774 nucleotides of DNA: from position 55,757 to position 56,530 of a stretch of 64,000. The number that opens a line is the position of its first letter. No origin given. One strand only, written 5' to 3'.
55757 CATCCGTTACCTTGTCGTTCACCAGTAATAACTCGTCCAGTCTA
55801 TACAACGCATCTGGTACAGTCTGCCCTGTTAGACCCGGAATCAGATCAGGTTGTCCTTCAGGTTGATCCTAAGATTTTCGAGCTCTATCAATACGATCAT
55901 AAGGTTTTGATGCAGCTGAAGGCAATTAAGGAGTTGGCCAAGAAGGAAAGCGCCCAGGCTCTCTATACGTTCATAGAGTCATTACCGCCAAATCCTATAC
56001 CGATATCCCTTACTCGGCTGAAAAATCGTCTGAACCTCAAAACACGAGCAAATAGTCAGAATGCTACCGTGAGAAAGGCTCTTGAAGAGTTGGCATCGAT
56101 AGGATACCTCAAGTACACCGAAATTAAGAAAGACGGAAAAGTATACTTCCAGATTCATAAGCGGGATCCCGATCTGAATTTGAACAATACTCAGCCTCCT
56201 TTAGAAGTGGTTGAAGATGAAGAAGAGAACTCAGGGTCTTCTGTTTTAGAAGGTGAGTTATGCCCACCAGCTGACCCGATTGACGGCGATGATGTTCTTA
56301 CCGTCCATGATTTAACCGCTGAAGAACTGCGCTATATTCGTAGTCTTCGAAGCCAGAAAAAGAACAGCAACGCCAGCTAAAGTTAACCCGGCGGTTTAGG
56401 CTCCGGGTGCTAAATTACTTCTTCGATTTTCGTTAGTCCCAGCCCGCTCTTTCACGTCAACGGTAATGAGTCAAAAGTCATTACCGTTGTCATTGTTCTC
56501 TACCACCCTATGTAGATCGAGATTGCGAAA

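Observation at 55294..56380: RepFIB-like initiator gene is split by a frameshift despite intact iterons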

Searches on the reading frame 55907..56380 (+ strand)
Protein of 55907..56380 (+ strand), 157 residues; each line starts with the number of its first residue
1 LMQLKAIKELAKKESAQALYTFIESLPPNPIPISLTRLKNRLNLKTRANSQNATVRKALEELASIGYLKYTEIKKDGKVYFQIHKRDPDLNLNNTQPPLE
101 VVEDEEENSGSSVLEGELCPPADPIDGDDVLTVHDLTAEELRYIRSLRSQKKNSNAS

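Call 29: search_protein_families(library=pfam, proteins=[window:55907-56380:+], max_evalue=0.01)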
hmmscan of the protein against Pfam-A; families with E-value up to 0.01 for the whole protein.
window:55907-56380:+ (157 aa): 1 family
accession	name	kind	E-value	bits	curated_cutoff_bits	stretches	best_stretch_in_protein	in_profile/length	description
PF21205.3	Rep3_C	-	0.0077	16.9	21.1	0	35-79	2-52/59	Initiator Rep protein, WH2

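Call 30: search_protein_families(library=ncbifam, proteins=[window:55907-56380:+], max_evalue=0.01)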
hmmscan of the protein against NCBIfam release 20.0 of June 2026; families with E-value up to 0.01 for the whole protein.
window:55907-56380:+ (157 aa): 0 families

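Call 33: find_encoding_contigs(protein=window:55910-56377:+, flank=3000, max_places=10)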
Protein seq(156 aa) (156 aa): 9 contigs read that carry it; 8 places shown.
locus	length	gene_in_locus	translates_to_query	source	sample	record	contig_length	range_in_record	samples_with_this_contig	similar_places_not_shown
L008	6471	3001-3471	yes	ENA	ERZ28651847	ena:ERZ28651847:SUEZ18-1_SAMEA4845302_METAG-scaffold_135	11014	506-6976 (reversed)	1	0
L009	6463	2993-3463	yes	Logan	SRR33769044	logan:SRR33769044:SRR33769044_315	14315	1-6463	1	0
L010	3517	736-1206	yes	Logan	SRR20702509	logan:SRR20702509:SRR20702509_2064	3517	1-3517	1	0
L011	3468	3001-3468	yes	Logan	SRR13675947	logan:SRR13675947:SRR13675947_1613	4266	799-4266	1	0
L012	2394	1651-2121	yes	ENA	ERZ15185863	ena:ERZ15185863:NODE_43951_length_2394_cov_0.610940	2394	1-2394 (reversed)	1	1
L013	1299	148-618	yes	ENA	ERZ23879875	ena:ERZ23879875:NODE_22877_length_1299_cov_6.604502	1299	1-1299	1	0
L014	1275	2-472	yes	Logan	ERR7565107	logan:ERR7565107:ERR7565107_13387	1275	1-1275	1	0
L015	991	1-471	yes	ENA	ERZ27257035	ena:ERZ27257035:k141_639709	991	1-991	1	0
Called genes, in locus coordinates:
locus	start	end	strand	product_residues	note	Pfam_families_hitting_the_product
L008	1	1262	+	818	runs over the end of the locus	PF13752:DUF4165, PF12245:Big_3_2, PF13750:Big_3_3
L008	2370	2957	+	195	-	-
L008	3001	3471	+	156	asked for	-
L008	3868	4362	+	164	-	-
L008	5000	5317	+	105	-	PF01527:HTH_Tnp_1, PF13384:HTH_23 (weak), PF13518:HTH_28 (weak), PF13551:HTH_29 (weak)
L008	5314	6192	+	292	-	PF13276:HTH_21, PF00665:rve, PF13683:rve_3, PF13333:rve_2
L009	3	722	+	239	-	?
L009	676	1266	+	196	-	PF13750:Big_3_3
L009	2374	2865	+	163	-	-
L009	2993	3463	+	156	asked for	-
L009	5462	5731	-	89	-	-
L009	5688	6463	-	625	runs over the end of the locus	PF12245:Big_3_2, PF13750:Big_3_3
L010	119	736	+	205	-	-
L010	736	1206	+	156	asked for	-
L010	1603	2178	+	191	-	-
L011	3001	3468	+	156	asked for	?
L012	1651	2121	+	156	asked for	-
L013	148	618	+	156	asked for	-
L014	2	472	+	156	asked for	?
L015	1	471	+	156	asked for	?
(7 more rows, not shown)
